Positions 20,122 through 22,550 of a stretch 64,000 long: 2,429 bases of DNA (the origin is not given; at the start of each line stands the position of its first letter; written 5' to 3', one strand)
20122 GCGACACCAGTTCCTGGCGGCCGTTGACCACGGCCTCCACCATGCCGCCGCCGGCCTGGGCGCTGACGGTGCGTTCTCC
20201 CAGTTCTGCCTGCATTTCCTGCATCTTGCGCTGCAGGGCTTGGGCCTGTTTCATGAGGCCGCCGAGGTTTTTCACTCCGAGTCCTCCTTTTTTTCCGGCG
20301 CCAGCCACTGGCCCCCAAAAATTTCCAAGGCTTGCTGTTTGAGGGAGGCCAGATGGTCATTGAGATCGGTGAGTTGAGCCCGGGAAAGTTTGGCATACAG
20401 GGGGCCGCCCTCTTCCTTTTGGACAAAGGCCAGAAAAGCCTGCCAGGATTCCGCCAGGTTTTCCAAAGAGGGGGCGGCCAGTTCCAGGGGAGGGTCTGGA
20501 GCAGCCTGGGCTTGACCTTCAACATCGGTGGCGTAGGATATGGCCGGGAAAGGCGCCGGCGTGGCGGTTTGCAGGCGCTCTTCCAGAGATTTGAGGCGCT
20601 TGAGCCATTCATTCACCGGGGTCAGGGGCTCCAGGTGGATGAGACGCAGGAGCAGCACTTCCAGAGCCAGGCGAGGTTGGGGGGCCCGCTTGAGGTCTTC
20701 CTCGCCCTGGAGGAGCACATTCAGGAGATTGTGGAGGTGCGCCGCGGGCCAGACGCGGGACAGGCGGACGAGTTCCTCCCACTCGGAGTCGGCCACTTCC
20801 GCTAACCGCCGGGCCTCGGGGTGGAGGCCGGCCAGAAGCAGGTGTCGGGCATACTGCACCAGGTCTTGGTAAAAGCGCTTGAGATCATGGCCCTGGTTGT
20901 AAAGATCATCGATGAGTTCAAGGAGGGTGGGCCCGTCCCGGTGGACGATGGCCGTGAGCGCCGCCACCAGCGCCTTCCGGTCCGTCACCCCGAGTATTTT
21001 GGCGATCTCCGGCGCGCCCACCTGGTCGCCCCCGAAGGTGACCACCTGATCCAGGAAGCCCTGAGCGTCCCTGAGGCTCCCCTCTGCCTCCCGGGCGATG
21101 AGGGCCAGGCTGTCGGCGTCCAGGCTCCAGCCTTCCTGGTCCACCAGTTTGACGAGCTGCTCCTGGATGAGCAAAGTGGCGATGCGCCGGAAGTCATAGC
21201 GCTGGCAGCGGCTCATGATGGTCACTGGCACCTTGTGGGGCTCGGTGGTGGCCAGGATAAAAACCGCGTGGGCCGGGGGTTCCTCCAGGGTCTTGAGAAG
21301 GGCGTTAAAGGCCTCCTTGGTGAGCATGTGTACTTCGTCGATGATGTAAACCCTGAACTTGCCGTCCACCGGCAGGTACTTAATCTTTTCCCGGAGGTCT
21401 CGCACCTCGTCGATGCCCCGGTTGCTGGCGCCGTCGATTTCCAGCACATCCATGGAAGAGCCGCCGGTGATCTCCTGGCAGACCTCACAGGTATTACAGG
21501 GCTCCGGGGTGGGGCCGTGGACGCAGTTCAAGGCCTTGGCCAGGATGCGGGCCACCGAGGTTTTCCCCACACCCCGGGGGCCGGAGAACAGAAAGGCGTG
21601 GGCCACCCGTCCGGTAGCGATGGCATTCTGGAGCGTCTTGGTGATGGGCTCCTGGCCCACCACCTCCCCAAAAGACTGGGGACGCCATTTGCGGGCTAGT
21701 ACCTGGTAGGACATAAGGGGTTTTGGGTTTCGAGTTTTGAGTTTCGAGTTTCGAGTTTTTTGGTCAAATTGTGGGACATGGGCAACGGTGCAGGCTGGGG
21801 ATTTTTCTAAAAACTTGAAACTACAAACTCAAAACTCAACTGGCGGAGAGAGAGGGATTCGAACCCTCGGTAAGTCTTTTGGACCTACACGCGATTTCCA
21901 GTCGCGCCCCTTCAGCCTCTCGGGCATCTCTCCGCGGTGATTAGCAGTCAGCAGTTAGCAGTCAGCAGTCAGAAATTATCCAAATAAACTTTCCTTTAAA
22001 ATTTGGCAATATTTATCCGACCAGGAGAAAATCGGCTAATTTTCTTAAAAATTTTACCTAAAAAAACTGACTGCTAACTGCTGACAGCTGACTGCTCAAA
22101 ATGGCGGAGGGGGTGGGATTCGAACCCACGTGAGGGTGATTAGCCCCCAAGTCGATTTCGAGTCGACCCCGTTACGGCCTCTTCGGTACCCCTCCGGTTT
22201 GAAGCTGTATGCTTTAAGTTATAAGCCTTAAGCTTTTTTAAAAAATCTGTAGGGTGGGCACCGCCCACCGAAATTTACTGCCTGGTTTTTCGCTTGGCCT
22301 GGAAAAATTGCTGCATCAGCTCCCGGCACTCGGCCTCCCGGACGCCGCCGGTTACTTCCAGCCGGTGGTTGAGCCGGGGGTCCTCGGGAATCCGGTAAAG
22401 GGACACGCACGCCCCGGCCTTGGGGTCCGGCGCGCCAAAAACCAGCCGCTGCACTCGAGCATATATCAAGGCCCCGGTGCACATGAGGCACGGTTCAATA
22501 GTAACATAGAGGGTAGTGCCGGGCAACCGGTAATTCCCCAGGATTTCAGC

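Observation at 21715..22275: Two tRNA-Ser genes embedded in paired inverted heptamer arrays that bracket AT-rich cores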

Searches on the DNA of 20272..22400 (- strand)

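Call 60: search_rna_families(source=window, start=21600, end=22400, threshold=evalue, max_evalue=1)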
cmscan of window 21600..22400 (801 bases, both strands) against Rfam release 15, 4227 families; matches with E-value up to 1: 12.
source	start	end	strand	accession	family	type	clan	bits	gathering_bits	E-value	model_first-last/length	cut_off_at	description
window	21844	21933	-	RF00005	tRNA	Gene; tRNA;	CL00001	54.7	29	6.6e-11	1-71/71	no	tRNA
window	22105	22195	-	RF00005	tRNA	Gene; tRNA;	CL00001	51.7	29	4.3e-10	1-71/71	no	tRNA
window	21844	21898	+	RF04351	Plastid-psbl-rps4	Cis-reg;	-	41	68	3.7e-07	1-53/53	no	Plastid-psbl-rps4 3UTR RNA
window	21941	22098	-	RF04156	MIR2670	Gene; miRNA;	-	38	117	2.8e-06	1-200/200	no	MIR2670 microRNA precursor family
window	21940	22100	-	RF04209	MIR7533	Gene; miRNA;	-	31.4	230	0.00027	1-249/249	no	MIR7533 microRNA precursor family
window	22105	22143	+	RF04351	Plastid-psbl-rps4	Cis-reg;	-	26.4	68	0.0035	1-53/53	no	Plastid-psbl-rps4 3UTR RNA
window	21927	22112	+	RF04209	MIR7533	Gene; miRNA;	-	23.4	230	0.023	34-216/249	no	MIR7533 microRNA precursor family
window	21731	21838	+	RF04120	MIR5998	Gene; miRNA;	-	23.2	180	0.014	1-173/173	no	MIR5998 microRNA precursor family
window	21736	21833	+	RF04209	MIR7533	Gene; miRNA;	-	20.6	230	0.11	1-249/249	no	MIR7533 microRNA precursor family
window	21729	21840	-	RF04209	MIR7533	Gene; miRNA;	-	20.4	230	0.13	1-249/249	no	MIR7533 microRNA precursor family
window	21727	21840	-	RF03339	mir-3047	Gene; miRNA;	-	19.6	53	0.53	1-61/61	no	mir-3047 microRNA precursor family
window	21827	21948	-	RF02223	sX4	Gene; sRNA;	-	16.6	70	0.54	1-167/167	no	Proteobacterial sRNA sX4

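Call 68: search_rna_families(sources=[L027, L039, L049, L019, L048, L001], threshold=gathering)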
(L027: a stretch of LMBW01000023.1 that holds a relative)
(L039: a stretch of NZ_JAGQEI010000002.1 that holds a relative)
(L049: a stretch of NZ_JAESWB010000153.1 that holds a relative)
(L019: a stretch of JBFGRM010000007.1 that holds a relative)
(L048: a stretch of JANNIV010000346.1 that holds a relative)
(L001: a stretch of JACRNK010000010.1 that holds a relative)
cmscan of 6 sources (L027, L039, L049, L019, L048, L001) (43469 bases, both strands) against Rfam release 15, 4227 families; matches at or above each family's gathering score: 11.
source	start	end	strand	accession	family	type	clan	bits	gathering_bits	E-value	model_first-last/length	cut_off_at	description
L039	7571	9138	+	RF00177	SSU_rRNA_bacteria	Gene; rRNA;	CL00111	1629.4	50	0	1-1533/1533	no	Bacterial small subunit ribosomal RNA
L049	3604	3868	+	RF01854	Bacteria_large_SRP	Gene;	CL00003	249.8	60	1.6e-43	1-256/256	no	Bacterial large signal recognition particle RNA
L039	3581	3845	+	RF01854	Bacteria_large_SRP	Gene;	CL00003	240.7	60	9.3e-42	1-256/256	no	Bacterial large signal recognition particle RNA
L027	3601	3865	+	RF01854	Bacteria_large_SRP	Gene;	CL00003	235.2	60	1.1e-40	1-256/256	no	Bacterial large signal recognition particle RNA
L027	7681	7854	+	RF00177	SSU_rRNA_bacteria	Gene; rRNA;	CL00111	116.7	50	6.5e-33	100-266/1533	3'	Bacterial small subunit ribosomal RNA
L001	259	357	+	RF00169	Bacteria_small_SRP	Gene;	CL00003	75.6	40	3.1e-15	1-97/97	no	Bacterial small signal recognition particle RNA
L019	3788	3888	+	RF00169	Bacteria_small_SRP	Gene;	CL00003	67.1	40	7.4e-13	1-97/97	no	Bacterial small signal recognition particle RNA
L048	429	528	+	RF00169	Bacteria_small_SRP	Gene;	CL00003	66.8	40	9.1e-13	1-97/97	no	Bacterial small signal recognition particle RNA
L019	1420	1499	-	RF00005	tRNA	Gene; tRNA;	CL00001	56.1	29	1.5e-09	1-71/71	no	tRNA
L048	25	111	+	RF00005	tRNA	Gene; tRNA;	CL00001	55.5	29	2.1e-09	1-71/71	no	tRNA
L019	3402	3488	+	RF00005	tRNA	Gene; tRNA;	CL00001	49.5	29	9.2e-08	1-71/71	no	tRNA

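Call 83: search_rna_families(sources=[L033, L075, L042, L034, L104, L103], threshold=gathering)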
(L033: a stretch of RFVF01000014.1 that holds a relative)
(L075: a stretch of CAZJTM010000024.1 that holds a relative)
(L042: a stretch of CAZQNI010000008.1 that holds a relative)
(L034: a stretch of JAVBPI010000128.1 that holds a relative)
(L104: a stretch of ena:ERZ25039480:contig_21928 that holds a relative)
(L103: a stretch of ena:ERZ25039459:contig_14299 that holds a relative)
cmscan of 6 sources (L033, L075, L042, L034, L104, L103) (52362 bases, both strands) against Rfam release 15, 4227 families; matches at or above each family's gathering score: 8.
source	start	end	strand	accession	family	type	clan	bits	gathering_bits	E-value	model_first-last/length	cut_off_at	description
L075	2635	3385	-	RF03079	MISL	Gene; sRNA;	-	581.3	274.6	5.2e-176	1-751/751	no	MISL RNA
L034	6315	6537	+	RF00177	SSU_rRNA_bacteria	Gene; rRNA;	CL00111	157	50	9.4e-46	1-246/1533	3'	Bacterial small subunit ribosomal RNA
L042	2804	3069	+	RF01854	Bacteria_large_SRP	Gene;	CL00003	128.1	60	9e-20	1-256/256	no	Bacterial large signal recognition particle RNA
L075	3811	3907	+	RF00169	Bacteria_small_SRP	Gene;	CL00003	71.7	40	4.5e-14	1-97/97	no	Bacterial small signal recognition particle RNA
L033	3815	3910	+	RF00169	Bacteria_small_SRP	Gene;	CL00003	69.9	40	1.5e-13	1-97/97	no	Bacterial small signal recognition particle RNA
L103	2897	2986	+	RF00005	tRNA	Gene; tRNA;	CL00001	54.9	29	3.6e-09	1-71/71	no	tRNA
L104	3753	3842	+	RF00005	tRNA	Gene; tRNA;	CL00001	54.1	29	6e-09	1-71/71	no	tRNA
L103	2671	2761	+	RF00005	tRNA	Gene; tRNA;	CL00001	51.7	29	2.8e-08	1-71/71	no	tRNA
